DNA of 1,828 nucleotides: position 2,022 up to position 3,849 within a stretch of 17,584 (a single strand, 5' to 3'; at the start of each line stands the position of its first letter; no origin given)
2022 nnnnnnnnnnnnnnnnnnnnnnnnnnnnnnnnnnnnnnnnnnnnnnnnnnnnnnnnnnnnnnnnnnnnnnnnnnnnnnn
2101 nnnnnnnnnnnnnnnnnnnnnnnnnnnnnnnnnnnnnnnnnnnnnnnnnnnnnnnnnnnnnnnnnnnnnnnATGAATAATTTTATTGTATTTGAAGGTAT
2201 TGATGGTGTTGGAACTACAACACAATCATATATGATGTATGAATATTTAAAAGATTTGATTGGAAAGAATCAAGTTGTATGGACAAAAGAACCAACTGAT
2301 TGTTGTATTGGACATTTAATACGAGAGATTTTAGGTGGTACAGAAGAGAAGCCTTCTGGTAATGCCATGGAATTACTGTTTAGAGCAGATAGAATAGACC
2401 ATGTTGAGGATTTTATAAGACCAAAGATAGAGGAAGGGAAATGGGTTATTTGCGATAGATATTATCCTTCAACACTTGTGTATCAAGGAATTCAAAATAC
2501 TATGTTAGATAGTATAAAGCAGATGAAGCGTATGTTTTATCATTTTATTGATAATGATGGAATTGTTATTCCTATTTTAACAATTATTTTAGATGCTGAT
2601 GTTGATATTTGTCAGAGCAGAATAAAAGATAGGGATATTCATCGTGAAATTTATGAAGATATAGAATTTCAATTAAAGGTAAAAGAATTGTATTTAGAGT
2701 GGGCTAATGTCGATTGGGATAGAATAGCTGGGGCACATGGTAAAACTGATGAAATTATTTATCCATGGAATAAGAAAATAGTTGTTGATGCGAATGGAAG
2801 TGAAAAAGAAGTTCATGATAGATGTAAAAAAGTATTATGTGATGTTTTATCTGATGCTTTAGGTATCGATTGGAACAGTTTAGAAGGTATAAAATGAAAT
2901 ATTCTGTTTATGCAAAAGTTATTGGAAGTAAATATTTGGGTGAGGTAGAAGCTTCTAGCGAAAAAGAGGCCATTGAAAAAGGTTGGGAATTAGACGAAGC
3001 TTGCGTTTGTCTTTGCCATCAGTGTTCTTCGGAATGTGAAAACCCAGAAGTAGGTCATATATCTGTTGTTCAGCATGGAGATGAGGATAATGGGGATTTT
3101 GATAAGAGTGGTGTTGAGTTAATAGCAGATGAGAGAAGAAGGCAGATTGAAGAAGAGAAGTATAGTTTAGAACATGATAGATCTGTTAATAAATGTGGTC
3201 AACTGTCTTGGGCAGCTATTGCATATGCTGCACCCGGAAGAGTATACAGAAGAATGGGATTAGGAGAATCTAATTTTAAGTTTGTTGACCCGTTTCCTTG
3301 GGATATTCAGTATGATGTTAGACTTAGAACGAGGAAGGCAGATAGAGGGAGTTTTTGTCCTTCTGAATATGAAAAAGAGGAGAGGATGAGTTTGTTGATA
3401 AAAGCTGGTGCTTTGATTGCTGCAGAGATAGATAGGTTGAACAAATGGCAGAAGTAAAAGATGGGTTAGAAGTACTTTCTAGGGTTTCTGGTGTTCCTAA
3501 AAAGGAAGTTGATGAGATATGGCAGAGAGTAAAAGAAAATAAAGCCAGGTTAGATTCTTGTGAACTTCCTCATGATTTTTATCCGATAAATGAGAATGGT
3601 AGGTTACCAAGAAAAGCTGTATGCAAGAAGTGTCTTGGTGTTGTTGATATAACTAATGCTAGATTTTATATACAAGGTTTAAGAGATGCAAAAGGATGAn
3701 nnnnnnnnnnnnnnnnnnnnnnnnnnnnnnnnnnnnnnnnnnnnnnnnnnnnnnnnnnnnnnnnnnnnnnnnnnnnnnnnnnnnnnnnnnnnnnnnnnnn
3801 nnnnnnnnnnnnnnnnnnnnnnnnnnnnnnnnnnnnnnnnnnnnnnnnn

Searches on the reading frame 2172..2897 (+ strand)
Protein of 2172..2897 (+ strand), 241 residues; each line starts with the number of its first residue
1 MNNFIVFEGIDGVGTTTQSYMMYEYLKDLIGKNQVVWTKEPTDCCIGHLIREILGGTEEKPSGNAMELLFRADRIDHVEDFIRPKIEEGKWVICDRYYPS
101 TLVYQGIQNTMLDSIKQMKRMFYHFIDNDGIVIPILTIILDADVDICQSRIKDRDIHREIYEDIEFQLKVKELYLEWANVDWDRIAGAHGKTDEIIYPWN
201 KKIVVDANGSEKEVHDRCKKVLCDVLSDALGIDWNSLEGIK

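Call 8: search_protein_families(library=pfam, proteins=[window:2172-2897:+], max_evalue=0.01)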
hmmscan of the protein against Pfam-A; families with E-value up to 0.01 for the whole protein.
window:2172-2897:+ (241 aa): 2 families
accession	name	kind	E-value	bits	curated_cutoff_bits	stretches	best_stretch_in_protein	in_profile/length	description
PF02223.23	Thymidylate_kin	-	3.8e-36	124.9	27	1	7-179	1-164/185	Thymidylate kinase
PF01712.25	dNK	-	0.0028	17.9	27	1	7-180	3-169/203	Deoxynucleoside kinase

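Call 9: search_protein_families(library=phrogs, proteins=[window:2172-2897:+], max_evalue=0.001)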
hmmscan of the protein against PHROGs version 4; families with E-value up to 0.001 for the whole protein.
window:2172-2897:+ (241 aa): 2 families
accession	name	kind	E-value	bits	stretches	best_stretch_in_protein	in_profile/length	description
phrog_761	-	other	7.9e-33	115.6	1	1-221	18-214/362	thymidylate kinase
phrog_16057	-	other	1.8e-16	61.2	1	2-174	5-177/363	thymidylate kinase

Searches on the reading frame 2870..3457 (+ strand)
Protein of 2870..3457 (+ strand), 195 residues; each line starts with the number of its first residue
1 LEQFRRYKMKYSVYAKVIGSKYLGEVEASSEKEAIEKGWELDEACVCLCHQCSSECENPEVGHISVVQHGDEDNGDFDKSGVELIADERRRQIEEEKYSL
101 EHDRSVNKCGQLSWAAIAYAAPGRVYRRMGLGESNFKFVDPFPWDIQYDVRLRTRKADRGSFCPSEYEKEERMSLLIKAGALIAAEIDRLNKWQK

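Call 8: search_protein_families(library=pfam, proteins=[window:2870-3457:+], max_evalue=0.01)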
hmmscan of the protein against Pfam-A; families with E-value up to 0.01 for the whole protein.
window:2870-3457:+ (195 aa): 0 families

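Call 9: search_protein_families(library=phrogs, proteins=[window:2870-3457:+], max_evalue=0.001)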
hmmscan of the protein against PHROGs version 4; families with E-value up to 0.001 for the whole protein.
window:2870-3457:+ (195 aa): 9 families
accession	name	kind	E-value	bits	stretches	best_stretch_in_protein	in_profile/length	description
phrog_9642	-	unknown function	7.9e-13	49.1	1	9-63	5-59/76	-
phrog_6628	-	unknown function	7.8e-11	42.2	1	80-192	578-664/685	-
phrog_9763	-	unknown function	2.5e-08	35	1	86-121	156-190/247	-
phrog_9434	-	unknown function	1.6e-06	28.8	1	87-126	407-445/507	-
phrog_11504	-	unknown function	6.7e-06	27.1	0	88-124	285-320/376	-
phrog_6574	-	unknown function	0.00018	22.6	1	87-191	116-204/217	-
phrog_3956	-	unknown function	0.00022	21.4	1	88-192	500-575/585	-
phrog_19550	-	unknown function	0.00074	20.6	0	86-192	93-177/186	-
phrog_28211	-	unknown function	0.00081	20.1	0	86-123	132-168/234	-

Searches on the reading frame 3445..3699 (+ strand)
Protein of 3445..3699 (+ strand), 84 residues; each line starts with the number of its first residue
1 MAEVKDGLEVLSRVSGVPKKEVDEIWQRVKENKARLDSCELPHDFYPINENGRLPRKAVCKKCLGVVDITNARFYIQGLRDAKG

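Call 8: search_protein_families(library=pfam, proteins=[window:3445-3699:+], max_evalue=0.01)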
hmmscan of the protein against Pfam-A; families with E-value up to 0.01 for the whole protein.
window:3445-3699:+ (84 aa): 0 families

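Call 9: search_protein_families(library=phrogs, proteins=[window:3445-3699:+], max_evalue=0.001)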
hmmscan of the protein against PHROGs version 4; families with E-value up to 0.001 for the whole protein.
window:3445-3699:+ (84 aa): 1 family
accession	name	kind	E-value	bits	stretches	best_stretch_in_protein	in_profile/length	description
phrog_9844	-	unknown function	1.1e-12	49.2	1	6-82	38-113/178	-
